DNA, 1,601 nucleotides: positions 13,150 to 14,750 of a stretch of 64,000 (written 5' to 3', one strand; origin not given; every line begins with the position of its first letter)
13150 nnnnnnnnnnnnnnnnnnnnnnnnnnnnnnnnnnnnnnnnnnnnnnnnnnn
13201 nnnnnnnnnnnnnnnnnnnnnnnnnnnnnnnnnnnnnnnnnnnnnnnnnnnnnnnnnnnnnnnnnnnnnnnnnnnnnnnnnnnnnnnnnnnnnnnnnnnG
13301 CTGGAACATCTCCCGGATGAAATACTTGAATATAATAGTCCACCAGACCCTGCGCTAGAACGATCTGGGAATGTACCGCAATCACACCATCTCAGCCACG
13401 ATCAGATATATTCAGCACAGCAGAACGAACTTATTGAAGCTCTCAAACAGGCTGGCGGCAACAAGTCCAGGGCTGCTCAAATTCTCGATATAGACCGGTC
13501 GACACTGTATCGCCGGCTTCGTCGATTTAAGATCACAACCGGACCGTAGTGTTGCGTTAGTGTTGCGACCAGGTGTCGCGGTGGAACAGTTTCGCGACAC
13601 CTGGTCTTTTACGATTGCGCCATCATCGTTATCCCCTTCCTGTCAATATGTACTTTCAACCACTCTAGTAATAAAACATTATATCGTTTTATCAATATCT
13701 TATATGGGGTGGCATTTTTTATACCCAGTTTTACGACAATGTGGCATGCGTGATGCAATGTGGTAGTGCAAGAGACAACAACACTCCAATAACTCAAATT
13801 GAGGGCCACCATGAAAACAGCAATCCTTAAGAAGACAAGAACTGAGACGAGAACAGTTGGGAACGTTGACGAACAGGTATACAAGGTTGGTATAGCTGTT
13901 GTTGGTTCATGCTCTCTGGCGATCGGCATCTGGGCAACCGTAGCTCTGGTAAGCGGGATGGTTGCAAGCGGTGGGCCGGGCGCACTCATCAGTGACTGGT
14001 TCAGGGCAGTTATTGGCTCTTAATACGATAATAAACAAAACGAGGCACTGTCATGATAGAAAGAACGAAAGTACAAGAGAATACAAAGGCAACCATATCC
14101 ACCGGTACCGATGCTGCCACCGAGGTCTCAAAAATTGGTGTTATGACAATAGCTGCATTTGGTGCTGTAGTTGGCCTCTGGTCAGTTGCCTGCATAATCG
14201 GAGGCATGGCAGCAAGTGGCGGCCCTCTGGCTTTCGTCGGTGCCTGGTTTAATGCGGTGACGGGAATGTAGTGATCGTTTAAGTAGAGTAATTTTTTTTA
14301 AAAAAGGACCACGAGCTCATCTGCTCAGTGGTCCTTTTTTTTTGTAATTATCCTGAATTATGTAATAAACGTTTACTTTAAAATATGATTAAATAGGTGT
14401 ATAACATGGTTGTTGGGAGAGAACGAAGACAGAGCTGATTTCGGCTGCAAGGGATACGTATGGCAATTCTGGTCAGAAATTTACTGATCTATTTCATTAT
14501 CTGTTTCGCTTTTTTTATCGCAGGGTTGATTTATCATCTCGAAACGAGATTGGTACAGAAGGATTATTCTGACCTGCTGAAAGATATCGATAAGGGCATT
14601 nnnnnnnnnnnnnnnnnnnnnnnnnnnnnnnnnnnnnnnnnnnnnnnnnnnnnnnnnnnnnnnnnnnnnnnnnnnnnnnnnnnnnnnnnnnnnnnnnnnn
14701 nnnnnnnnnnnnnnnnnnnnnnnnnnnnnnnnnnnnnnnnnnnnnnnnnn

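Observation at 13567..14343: Sigma-54 promoter driving two tandem paralogous ~70-aa hydrophobic proteins of unknown family, directly downstream of a PAS-kinase/NtrC-type pair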

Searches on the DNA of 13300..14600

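Call 99: search_rna_families(source=window, start=13300, end=14600, threshold=evalue, max_evalue=1)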
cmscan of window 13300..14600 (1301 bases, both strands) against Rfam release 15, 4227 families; matches with E-value up to 1: 3.
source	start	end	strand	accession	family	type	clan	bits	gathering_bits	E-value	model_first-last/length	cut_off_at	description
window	14293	14408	-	RF00121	MicC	Gene; sRNA;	-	26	90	0.28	1-123/123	no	MicC RNA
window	14512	14583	+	RF03229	mir-1297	Gene; miRNA;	-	20.3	84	0.58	1-77/77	no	mir-1297 microRNA precursor family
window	14333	14429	+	RF01042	mir-891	Gene; miRNA;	-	19.6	90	0.95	1-79/79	no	mir-891 microRNA precursor family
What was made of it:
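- There is no Rfam match (call 99).
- Tried and rejected: Rfam on 13300-14600 gave only sub-threshold noise (call 99).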
